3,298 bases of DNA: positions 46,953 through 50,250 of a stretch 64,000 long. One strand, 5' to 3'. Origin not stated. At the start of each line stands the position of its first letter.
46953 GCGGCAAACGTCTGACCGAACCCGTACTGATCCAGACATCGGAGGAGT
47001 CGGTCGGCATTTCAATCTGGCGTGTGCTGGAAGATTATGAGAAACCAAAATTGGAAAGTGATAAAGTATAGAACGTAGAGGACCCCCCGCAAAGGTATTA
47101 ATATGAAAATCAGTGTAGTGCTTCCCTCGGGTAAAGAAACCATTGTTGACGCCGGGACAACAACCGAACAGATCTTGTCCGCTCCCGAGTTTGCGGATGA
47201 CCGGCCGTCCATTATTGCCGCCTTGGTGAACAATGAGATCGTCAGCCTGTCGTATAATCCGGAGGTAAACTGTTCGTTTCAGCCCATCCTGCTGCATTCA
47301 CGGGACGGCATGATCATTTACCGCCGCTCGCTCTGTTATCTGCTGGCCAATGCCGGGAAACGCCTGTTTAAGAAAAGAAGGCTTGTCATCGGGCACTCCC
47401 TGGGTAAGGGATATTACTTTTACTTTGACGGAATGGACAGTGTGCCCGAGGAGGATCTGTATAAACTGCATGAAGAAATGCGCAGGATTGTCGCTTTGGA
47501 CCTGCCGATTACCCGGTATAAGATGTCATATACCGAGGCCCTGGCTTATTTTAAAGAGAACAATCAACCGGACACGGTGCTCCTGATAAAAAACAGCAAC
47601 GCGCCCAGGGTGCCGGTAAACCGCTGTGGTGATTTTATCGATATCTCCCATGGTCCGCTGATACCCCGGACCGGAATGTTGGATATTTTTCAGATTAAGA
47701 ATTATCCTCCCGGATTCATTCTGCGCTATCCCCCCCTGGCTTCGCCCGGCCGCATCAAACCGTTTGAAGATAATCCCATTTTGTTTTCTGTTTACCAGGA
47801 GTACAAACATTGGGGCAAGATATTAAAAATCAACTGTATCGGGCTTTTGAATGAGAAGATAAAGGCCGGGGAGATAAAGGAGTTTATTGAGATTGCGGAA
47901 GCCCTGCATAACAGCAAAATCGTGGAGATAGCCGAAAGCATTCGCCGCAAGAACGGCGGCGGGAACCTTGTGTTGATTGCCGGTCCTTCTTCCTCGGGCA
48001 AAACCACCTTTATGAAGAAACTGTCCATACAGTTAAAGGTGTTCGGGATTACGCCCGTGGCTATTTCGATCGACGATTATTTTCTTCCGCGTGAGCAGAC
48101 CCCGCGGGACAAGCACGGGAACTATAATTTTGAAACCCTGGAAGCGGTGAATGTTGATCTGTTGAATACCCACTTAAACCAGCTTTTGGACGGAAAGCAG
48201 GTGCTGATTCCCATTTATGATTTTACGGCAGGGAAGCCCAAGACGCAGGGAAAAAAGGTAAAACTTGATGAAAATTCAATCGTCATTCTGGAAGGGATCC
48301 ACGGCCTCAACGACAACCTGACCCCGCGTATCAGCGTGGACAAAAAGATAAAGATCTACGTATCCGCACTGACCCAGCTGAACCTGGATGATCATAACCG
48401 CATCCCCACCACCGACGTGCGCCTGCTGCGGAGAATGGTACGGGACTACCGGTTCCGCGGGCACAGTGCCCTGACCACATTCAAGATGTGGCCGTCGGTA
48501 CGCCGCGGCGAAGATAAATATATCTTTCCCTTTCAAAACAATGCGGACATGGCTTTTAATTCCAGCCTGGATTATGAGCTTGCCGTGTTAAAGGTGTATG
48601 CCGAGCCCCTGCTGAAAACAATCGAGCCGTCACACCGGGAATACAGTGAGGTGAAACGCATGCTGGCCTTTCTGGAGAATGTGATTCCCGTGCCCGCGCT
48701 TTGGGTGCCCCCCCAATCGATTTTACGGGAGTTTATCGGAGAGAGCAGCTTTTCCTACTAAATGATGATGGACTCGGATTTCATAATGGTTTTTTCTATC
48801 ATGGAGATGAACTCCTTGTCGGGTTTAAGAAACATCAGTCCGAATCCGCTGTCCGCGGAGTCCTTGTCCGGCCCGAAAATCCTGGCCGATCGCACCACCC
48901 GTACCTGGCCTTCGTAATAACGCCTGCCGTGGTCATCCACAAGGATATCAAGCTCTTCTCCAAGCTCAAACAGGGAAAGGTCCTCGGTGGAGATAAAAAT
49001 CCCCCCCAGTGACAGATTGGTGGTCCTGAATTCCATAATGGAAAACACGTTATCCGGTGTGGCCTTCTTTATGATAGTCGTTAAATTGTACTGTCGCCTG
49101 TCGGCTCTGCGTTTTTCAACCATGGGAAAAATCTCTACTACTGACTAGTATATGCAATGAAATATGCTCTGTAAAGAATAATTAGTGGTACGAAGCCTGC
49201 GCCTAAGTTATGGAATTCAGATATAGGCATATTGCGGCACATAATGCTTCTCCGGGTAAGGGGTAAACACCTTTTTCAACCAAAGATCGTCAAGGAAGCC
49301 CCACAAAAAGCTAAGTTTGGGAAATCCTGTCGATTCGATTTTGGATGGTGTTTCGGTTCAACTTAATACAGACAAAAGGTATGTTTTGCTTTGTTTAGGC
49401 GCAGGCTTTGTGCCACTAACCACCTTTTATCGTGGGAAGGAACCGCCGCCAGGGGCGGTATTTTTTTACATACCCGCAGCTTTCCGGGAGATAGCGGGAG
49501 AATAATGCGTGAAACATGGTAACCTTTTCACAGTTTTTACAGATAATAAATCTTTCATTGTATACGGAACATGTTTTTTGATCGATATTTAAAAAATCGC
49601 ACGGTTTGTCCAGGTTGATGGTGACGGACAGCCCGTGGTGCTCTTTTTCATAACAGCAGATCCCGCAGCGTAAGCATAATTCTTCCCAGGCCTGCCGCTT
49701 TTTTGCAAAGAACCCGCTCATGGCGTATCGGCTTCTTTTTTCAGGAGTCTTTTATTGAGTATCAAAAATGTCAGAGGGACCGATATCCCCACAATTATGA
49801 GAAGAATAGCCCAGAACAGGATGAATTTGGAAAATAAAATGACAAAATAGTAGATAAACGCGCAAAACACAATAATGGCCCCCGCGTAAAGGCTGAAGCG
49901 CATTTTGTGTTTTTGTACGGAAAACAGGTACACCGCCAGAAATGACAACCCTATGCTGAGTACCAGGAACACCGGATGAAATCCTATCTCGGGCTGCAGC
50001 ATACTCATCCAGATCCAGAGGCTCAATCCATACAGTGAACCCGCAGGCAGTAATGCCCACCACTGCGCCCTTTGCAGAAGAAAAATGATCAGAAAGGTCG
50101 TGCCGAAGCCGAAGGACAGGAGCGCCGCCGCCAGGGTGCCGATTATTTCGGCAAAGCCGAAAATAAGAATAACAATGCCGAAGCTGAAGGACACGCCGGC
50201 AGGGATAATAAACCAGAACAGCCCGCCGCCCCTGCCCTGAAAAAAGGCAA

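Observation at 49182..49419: Perfect 25-bp long-range helix enclosing 188 nt: candidate structured ncRNA or MITE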

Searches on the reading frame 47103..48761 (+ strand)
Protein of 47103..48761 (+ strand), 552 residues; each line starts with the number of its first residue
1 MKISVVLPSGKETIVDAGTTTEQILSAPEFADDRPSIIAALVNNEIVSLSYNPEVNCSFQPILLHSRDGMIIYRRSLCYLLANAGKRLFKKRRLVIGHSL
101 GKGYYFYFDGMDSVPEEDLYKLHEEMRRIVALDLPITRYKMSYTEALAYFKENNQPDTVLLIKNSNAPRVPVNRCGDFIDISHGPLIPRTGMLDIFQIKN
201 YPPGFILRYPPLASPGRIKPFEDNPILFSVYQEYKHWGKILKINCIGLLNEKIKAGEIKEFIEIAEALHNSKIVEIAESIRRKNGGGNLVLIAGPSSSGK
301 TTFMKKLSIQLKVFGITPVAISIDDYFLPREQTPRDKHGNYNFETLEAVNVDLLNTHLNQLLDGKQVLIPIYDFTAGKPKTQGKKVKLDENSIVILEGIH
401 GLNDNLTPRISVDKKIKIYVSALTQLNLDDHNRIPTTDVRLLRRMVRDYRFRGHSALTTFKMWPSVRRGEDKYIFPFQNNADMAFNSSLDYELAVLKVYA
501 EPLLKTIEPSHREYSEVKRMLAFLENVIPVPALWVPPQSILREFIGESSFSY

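Call 11: search_protein_families(library=pfam, proteins=[window:47103-48761:+], max_evalue=0.01)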
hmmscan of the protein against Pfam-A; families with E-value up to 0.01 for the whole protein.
window:47103-48761:+ (552 aa): 3 families
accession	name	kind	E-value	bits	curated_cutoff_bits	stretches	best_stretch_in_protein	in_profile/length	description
PF00485.24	PRK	-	1.4e-22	80.9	22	1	292-487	4-189/196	Phosphoribulokinase / Uridine kinase family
PF13671.12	AAA_33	-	0.0061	17.3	27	0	289-386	1-89/143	AAA domain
PF03215.21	Rad17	-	0.0063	16.9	23.8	0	267-311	22-69/186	Rad17 P-loop domain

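Call 27: find_related_loci(query=window:47103-48758:+, collection=genome_contigs, flank=4000)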
Query window:47103-48758:+ (552 aa) in genome_contigs; peptide patterns used: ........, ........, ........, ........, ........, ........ (x = any residue, [..] = any of these).
70 stretches matched a pattern; 5 encode a relative of the query (tblastn E <= 1e-3); 5 distinct loci.
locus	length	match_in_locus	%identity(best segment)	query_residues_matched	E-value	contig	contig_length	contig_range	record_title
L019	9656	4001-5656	79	1-552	0e+0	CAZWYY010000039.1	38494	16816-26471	MAG TPA_asm: uncultured Spirochaetaceae bacterium isolate SRP214966_co4_496 genome assembly, contig: NODE_669_length_384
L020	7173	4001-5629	43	4-548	8e-140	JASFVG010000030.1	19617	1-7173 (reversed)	MAG: Anaerolineae bacterium isolate D1105M20metaG_Bin_199 D1105M20metaG_FD_scaffold_550_c1, whole genome shotgun sequenc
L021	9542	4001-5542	41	33-550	1e-122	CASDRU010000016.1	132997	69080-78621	uncultured Spirochaetales bacterium isolate SI.T13.metabat-bins.125 genome assembly, contig: SI.T13.metabat-bins.125.fa_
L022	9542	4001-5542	41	33-550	1e-121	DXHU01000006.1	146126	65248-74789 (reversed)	MAG TPA_asm: Candidatus Ornithospirochaeta avicola isolate Gambia11-129 Gambia11__C24811_L146126_SAMN16086521, whole gen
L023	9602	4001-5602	40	9-548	8e-118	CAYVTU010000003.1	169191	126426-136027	MAG TPA_asm: uncultured Brachyspira sp. isolate binchicken_co20_182 genome assembly, contig: NODE_199_length_169191_cov_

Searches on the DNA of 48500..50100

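Call 4: search_rna_families(source=window, start=48500, end=50100, threshold=evalue, max_evalue=10, show_alignments=3)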
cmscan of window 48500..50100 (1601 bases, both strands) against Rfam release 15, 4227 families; matches with E-value up to 10: 3.
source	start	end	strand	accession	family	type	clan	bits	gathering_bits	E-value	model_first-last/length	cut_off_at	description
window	48550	48572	-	RF01113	BMV3_UPD-PK3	Cis-reg;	-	19.7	36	7.5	1-23/23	no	Pseudoknot of upstream pseudoknot domain (UPD) of the 3'UTR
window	48503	48546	+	RF01280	snoR14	Gene; snRNA; snoRNA; CD-box;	CL00076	16.3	40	7.7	1-84/84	no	Small nucleolar RNA snoR14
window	49872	49986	-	RF02150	MESTIT1_3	Gene; lncRNA;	-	13.4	60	8.3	1-99/99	no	MEST intronic transcript 1, antisense RNA conserved region 3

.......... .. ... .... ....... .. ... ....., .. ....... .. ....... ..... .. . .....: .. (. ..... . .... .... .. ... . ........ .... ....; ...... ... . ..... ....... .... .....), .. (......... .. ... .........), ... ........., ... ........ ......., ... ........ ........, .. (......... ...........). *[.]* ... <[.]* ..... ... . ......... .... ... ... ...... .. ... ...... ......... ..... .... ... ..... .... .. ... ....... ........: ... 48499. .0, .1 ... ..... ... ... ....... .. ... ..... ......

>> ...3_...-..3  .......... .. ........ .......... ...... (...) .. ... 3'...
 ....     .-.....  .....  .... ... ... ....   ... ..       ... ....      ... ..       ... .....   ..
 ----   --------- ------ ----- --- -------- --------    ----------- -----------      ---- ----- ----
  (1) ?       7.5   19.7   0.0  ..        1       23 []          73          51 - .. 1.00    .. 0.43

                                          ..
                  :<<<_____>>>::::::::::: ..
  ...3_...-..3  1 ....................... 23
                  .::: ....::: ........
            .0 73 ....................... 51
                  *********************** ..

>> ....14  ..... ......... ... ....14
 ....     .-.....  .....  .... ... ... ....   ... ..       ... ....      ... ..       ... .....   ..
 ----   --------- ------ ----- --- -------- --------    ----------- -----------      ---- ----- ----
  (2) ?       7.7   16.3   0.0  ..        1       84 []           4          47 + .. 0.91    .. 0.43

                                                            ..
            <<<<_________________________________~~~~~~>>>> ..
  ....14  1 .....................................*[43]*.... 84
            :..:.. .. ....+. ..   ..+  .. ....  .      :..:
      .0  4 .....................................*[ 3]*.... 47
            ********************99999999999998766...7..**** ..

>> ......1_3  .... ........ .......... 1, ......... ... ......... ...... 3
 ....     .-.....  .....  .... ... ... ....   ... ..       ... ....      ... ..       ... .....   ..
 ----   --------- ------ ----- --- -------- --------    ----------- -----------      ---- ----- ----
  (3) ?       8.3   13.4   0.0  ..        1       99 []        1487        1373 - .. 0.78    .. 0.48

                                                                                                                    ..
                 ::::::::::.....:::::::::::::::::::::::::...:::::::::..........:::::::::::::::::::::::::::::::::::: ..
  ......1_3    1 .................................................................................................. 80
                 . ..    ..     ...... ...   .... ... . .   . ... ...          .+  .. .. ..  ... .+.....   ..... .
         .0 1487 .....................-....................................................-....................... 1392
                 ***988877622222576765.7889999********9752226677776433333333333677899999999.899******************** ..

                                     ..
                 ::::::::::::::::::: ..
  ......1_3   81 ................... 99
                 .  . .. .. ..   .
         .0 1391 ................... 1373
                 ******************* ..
